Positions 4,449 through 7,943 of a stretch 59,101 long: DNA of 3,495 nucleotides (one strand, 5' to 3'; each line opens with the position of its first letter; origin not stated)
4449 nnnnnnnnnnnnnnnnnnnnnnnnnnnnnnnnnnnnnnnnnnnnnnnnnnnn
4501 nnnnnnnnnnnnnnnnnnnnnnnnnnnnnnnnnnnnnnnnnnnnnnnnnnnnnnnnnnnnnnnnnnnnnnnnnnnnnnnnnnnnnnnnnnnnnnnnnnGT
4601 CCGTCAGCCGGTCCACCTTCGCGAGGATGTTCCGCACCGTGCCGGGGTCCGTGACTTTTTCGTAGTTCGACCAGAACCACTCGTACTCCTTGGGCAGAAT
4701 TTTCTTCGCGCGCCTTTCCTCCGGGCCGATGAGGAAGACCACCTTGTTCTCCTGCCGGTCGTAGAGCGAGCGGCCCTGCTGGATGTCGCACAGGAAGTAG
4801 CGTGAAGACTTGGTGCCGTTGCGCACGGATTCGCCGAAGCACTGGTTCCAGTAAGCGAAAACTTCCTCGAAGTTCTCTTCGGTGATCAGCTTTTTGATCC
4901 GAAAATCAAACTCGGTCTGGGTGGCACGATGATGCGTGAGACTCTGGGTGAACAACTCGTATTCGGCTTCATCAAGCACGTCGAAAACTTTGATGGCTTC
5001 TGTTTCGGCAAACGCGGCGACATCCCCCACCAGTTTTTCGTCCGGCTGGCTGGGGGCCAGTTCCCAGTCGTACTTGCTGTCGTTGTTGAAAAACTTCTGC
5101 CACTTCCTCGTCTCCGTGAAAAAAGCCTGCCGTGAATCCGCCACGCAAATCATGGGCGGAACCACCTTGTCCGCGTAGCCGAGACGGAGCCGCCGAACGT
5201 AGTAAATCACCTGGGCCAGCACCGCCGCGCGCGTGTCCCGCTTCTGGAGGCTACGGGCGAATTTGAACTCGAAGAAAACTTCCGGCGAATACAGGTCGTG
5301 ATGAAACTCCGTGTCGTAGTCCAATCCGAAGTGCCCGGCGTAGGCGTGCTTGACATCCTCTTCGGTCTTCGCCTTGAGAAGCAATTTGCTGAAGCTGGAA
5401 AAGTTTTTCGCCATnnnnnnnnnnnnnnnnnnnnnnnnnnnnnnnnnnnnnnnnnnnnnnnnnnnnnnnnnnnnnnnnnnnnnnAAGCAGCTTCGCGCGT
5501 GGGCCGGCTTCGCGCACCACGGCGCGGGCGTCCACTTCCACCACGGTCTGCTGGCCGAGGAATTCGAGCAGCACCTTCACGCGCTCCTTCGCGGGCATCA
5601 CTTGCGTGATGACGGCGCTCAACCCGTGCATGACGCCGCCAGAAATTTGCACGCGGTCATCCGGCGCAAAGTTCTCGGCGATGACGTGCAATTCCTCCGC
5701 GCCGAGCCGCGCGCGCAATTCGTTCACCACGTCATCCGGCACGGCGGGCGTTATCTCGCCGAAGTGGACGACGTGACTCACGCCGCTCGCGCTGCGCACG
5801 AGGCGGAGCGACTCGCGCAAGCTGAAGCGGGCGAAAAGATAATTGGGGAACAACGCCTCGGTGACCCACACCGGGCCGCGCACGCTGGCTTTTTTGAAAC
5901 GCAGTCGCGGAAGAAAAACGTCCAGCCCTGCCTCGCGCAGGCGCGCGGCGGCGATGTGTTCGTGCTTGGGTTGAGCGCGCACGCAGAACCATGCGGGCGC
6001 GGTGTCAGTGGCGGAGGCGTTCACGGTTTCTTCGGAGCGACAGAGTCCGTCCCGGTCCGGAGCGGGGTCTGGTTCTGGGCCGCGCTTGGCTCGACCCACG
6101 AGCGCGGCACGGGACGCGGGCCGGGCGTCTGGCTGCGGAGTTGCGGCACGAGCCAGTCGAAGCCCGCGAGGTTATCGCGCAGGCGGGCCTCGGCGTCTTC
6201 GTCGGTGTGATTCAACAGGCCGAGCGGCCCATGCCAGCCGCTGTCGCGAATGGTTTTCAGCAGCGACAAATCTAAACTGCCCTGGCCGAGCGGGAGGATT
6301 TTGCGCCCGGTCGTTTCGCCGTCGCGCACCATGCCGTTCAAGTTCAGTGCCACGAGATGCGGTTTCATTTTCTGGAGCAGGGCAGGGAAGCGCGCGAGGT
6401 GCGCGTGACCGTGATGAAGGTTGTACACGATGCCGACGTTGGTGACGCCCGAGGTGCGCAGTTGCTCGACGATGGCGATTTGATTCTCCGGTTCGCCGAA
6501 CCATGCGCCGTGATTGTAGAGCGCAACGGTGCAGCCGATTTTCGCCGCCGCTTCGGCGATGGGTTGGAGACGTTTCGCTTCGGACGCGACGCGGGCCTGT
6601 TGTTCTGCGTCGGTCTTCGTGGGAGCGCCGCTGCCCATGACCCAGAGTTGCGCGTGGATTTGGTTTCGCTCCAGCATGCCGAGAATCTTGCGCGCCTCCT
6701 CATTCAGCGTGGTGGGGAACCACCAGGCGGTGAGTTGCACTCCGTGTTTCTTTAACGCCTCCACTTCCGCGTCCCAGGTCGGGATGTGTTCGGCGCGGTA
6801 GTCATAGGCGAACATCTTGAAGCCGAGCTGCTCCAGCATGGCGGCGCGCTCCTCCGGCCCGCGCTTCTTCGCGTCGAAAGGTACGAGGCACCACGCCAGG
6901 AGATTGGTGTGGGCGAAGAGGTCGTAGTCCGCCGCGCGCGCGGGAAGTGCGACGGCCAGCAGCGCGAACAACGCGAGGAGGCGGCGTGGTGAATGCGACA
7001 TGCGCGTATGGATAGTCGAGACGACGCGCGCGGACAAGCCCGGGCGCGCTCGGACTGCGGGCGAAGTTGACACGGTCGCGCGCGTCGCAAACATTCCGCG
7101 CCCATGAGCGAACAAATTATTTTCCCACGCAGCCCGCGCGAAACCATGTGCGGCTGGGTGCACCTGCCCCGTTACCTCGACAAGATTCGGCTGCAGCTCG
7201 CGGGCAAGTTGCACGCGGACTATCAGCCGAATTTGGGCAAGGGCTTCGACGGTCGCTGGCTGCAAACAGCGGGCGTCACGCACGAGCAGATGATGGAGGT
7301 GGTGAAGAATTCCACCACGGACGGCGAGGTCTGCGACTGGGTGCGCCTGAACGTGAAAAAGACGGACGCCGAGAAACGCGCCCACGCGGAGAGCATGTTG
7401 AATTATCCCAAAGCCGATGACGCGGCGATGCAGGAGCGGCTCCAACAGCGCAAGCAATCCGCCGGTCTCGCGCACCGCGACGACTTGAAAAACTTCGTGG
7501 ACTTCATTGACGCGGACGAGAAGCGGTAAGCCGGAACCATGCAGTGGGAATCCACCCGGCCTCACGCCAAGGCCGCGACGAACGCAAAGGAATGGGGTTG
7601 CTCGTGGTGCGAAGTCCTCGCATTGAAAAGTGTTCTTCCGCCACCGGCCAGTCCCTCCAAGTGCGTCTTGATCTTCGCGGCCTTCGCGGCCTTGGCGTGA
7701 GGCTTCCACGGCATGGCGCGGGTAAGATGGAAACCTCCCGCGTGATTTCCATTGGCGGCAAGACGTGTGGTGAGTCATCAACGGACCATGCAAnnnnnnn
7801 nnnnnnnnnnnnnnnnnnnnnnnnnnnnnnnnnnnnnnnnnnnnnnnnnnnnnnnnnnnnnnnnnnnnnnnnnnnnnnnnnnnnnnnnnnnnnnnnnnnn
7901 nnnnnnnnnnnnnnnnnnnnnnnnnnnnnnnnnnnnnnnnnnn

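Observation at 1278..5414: MmeI-like nuclease-methylase followed, in the same frame after one TGA, by a nuclease-less copy of itself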

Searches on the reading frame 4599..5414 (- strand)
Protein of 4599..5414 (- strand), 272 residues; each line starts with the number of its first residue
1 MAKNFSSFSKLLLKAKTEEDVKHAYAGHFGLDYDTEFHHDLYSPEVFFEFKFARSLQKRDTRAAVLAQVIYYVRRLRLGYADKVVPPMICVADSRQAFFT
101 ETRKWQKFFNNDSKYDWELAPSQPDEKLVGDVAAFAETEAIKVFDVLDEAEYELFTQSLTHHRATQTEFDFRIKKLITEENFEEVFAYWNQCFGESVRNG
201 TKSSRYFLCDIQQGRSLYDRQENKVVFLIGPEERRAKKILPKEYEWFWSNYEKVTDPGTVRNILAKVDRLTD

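Call 60: predict_structure(alignment_id=A4)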
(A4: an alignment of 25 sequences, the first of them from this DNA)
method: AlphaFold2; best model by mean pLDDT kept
length: 272 residues; sequences in the alignment: 25
mean_pLDDT: 93.8   pTM: 0.90
mean pLDDT of the five models: 93.8, 93.4, 93.2, 92.8, 92.2
residues with pLDDT >= 90: 240; 70-90: 22; 50-70: 9; < 50: 1
segments of 3 or more residues with pLDDT < 50: none
pLDDT, mean of each block of 10 residues (from residue 1): 84 98 97 88 95 98 98 95 93 98 97 96 98 98 98 97 73 92 96 90 94 96 94 93 93 96 93 74
secondary structure, 60 per line:
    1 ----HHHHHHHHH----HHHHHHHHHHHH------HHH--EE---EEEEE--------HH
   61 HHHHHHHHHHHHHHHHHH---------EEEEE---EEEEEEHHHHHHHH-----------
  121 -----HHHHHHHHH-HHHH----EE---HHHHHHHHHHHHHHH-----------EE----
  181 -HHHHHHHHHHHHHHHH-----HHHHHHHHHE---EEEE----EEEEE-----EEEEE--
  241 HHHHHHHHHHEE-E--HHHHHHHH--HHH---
elements in order: H5-13 H18-29 E46-50 H59-78 E88-92 E96-101 H102-109 H126-134 H136-139 H149-163 H182-197 H203-211 E216-219 E224-228 E234-238 H241-250 H257-264

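Call 63: fold_search(model_id=the predicted structure, library=pdb)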
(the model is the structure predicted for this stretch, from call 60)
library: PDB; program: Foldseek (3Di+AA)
matches with E <= 10: 108; with E <= 0.001: 0
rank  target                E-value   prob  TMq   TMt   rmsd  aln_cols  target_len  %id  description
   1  4ats                  2.3e-02  0.30  0.18  0.20  13.6       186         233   12  Structure of the ORF273 protein from the Acidianus two-tailed virus (released 2012-10-24)
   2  4art_A                4.3e-02  0.30  0.16  0.18   9.9       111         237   10  STRUCTURE OF THE ORF273 PROTEIN FROM THE ACIDIANUS TWO-TAILED VIRUS (released 2012-10-24)
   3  7lvv_B                2.5e-01  0.16  0.23  0.07  18.4       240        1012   12  cryoEM structure DrdV-DNA complex (released 2021-03-17)
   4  3s1s                  5.0e-01  0.06  0.16  0.06  17.2       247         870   13  Characterization and crystal structure of the type IIG restriction endonuclease BpuSI (released 2011-07-13)
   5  1ll2                  6.7e-01  0.02  0.10  0.11  18.2       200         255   10  Crystal Structure of Rabbit Muscle Glycogenin Complexed with UDP-glucose and Manganese (released 2002-05-15)
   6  1rzn_A                7.2e-01  0.08  0.18  0.27  10.3       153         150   13  Crystal Structure of Penicillin-binding protein-related factor A from Bacillus Subtilis. (released 2004-11-30)
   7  1zdf                  1.7e+00  0.01  0.11  0.11  19.1       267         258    9  Ser162 mutant of glycogenin complexed with UDP-glucose and manganese (released 2005-04-26)
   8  8r09_B                1.8e+00  0.02  0.19  0.04  23.4       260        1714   10  Cryo-EM structure of the cross-exon pre-B+5'ss+ATPgammaS complex (released 2024-05-22)
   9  8j6h_C                1.9e+00  0.01  0.12  0.09  18.7       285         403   12  Structure and allosteric regulation of the inosine 5'-monophosphate-specific phosphatase ISN1 from Saccharomyces cerev (released 2024-03-06)
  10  5td8_C                2.1e+00  0.06  0.13  0.22  14.4       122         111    8  Crystal structure of an Extended Dwarf Ndc80 Complex (released 2016-11-16)
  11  1zcv                  2.1e+00  0.01  0.10  0.11  18.2       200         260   10  apo form of a mutant of glycogenin in which Asp159 is replaced by Asn (released 2005-04-26)
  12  7lo5_B                2.2e+00  0.06  0.23  0.07  18.4       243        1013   11  cryoEM structure DrdV-DNA complex (released 2021-03-17)
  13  8jb3                  2.2e+00  0.01  0.14  0.10  20.6       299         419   11  Structure and allosteric regulation of the inosine 5'-monophosphate-specific phosphatase ISN1 from Saccharomyces cerevis (released 2024-03-06)
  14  1ll3                  2.3e+00  0.01  0.11  0.11  20.6       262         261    8  Crystal Structure of Rabbit Muscle Glycogenin (released 2002-05-15)
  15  3qvb                  2.3e+00  0.01  0.10  0.10  21.0       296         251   10  Crystal Structure of Human Glycogenin-1 (GYG1) complexed with manganese and UDP (released 2011-03-23)
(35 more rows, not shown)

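Call 64: search_protein_families(library=pfam, alignment_id=A4, max_evalue=1)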
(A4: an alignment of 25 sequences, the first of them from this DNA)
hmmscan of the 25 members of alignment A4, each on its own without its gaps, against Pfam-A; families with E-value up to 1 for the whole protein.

A. member 1, seq(272 aa): 0 families

B. families by the number of members that match (of 25 scanned): 17 families
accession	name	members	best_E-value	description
PF09226.17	Endonuc-HincII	1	0.026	Restriction endonuclease HincII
PF21643.2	T6SS_Tsi2-like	1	0.044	T6SS, Immune protein Tsi2-like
PF06022.16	Cir_Bir_Yir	1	0.05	Plasmodium variant antigen protein Cir/Yir/Bir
PF08501.16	Shikimate_dh_N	1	0.058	Shikimate dehydrogenase substrate binding domain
PF12807.12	eIF3_p135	1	0.059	Translation initiation factor eIF3 subunit 135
PF24968.1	DUF7770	1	0.069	Domain of unknown function (DUF7770)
PF07030.17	Phage_Mu_Gp36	1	0.075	Bacteriophage Mu, Gp36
PF11588.13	DUF3243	1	0.082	Protein of unknown function (DUF3243)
PF15386.11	Tantalus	1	0.083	Drosophila Tantalus-like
PF11535.13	Calci_bind_CcbP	1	0.11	Calcium binding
PF25507.1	OB_POT1A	1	0.13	POT1A-like, OB fold domain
PF10878.14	DUF2672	1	0.13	Protein of unknown function (DUF2672)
PF10847.13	DUF2656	1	0.19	Protein of unknown function (DUF2656)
PF09432.15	THP2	1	0.21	Tho complex subunit THP2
PF23653.1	DUF7149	1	0.3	Domain of unknown function (DUF7149)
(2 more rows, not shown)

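Call 65: search_solved_structures(query=A4, max_evalue=10, show_alignments=2)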
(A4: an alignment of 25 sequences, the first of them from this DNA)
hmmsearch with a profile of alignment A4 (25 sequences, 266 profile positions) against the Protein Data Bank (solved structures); distinct sequences matched with E-value up to 10: 3.
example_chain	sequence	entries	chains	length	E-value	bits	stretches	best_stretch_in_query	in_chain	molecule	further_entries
9xbc_A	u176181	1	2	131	0.17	14.6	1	187-250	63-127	HEPN domain-containing protein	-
1r2w_A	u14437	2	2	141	0.7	12.6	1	81-147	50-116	50S ribosomal protein L11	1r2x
8tpu_S8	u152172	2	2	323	1.2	11.8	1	111-188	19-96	Receptor for activated c kinase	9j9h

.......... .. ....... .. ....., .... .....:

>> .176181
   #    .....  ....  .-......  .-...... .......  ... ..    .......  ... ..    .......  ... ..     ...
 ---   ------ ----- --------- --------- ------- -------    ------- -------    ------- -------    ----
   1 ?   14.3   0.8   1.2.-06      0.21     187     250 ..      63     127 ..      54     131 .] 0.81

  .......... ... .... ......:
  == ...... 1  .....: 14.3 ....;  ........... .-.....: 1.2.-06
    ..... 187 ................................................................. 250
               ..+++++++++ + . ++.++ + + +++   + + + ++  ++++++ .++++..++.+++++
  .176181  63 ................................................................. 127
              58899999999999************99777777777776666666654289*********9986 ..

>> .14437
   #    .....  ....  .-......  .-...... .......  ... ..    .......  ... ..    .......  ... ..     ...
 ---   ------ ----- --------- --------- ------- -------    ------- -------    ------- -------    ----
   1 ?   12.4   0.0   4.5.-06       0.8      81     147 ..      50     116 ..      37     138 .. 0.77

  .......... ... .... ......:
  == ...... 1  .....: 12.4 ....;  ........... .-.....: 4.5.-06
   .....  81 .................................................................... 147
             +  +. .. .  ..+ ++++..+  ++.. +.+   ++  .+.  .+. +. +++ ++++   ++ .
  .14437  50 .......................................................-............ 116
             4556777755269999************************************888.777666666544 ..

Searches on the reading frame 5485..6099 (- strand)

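Call 19: search_protein_families(library=pfam, proteins=[window:5485-6099:-], max_evalue=0.01)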
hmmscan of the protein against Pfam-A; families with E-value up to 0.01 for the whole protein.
window:5485-6099:- (205 aa): 1 family
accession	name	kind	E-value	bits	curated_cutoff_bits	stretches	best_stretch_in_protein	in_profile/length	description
PF02357.24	NusG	-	7.2e-13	49.3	22.2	1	36-129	2-93/93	Transcription termination factor nusG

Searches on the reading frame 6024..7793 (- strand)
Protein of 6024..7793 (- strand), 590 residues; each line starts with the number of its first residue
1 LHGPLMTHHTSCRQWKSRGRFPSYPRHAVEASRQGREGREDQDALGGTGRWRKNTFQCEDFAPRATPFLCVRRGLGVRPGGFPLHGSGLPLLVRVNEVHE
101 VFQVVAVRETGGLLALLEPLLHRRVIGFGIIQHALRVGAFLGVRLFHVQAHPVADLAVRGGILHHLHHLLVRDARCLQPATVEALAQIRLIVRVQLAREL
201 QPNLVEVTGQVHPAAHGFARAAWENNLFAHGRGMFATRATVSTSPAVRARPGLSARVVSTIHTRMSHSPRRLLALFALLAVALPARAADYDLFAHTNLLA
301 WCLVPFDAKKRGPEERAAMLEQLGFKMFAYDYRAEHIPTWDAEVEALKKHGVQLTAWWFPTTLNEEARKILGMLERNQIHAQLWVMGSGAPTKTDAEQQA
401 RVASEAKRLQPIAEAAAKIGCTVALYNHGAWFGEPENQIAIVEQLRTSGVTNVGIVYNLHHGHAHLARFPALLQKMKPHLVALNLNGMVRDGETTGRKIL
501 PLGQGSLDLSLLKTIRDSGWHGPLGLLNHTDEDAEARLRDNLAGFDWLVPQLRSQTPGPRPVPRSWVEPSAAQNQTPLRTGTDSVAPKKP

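Call 19: search_protein_families(library=pfam, proteins=[window:6024-7793:-], max_evalue=0.01)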
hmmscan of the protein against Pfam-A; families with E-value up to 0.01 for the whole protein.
window:6024-7793:- (590 aa): 1 family
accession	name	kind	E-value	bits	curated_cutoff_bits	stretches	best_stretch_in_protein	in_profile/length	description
PF01261.30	AP_endonuc_2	-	6.4e-10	39.6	31.1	1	320-542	4-243/249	Xylose isomerase-like TIM barrel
